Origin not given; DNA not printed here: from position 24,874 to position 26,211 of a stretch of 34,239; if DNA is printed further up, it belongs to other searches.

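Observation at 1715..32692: About 31-kb orphan hybrid PKS/NRPS + glycosyl + nucleoside-like cluster bounded by mobile-element debris and a core hydrogenase gene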

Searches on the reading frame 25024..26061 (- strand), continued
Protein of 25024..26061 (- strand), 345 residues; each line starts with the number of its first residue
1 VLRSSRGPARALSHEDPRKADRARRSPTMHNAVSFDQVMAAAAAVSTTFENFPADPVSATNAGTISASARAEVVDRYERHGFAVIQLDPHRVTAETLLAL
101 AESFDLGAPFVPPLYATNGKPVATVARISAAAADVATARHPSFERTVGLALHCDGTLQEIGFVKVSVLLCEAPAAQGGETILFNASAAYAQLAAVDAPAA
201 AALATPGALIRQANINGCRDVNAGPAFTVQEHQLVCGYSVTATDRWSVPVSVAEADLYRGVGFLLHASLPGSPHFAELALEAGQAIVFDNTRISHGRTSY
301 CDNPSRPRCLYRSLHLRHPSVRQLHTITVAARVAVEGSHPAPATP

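Call 90: search_protein_families(library=ncbifam, proteins=[L017:5925-7253:+, L017:10898-11896:+, L011:14803-15762:+, L011:13914-14789:+], max_evalue=0.001)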
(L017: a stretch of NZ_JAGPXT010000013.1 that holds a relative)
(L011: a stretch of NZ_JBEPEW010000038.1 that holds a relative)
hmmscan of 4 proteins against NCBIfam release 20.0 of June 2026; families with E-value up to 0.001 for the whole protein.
L017:5925-7253:+ (442 aa): 0 families

L017:10898-11896:+ (332 aa): 14 families
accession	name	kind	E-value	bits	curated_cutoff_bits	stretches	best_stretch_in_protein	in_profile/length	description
TIGR01099.1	galU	equivalog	7.2e-65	219.1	326.8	1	40-299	2-260/261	UTP--glucose-1-phosphate uridylyltransferase GalU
NF009928.0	PRK13389.1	equivalog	2.3e-46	158.4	548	1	40-323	9-298/302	UTP--glucose-1-phosphate uridylyltransferase GalU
NF007516.0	PRK10122.1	equivalog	8.6e-38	130.2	534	1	40-307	4-279/297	UTP--glucose-1-phosphate uridylyltransferase GalF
TIGR01105.1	galF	equivalog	4.2e-36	124.6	659.2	1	40-305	4-277/297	GalU regulator GalF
NF041313.1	UDPGP_AglF_Halo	equivalog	4.1e-23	82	400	1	41-293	2-223/234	UTP--glucose-1-phosphate uridylyltransferase AglF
TIGR01208.1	rmlA_long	equivalog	6.6e-22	77.9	320.25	1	41-299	1-229/353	glucose-1-phosphate thymidylyltransferase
TIGR03992.1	Arch_glmU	subfamily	1.5e-21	76.7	292.1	2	130-299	71-222/393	bifunctional sugar-1-phosphate nucleotidylyltransferase/acetyltransferase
NF041173.1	Sug_nt_acttase_Thmprot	equivalog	3.1e-10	39.6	600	1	41-293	2-216/405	bifunctional sugar-1-phosphate nucleotidylyltransferase/acetyltransferase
TIGR01207.1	rmlA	equivalog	5.9e-09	35.4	360.65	1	41-169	1-110/286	glucose-1-phosphate thymidylyltransferase RfbA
NF052502.1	man1P_GTase_Rv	exception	1.6e-08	33.8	440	1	41-104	2-65/352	mannose-1-phosphate guanylyltransferase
NF045761.1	NAMPUrTaseMurU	equivalog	3.9e-08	33.4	250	1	41-90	2-51/226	N-acetylmuramate alpha-1-phosphate uridylyltransferase MurU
NF012024.0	PRK15480.1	equivalog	1.3e-07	31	588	1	40-94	4-58/292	glucose-1-phosphate thymidylyltransferase RfbA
TIGR02623.1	G1P_cyt_trans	equivalog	6.1e-07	29.2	300.25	1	41-172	2-134/255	glucose-1-phosphate cytidylyltransferase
NF049965.1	GlMnHpPGnyltfHddC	equivalog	3e-05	23.8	300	1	41-105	2-66/221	D-glycero-D-manno-heptose 1-phosphate guanosyltransferase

L011:14803-15762:+ (319 aa): 0 families

L011:13914-14789:+ (291 aa): 0 families
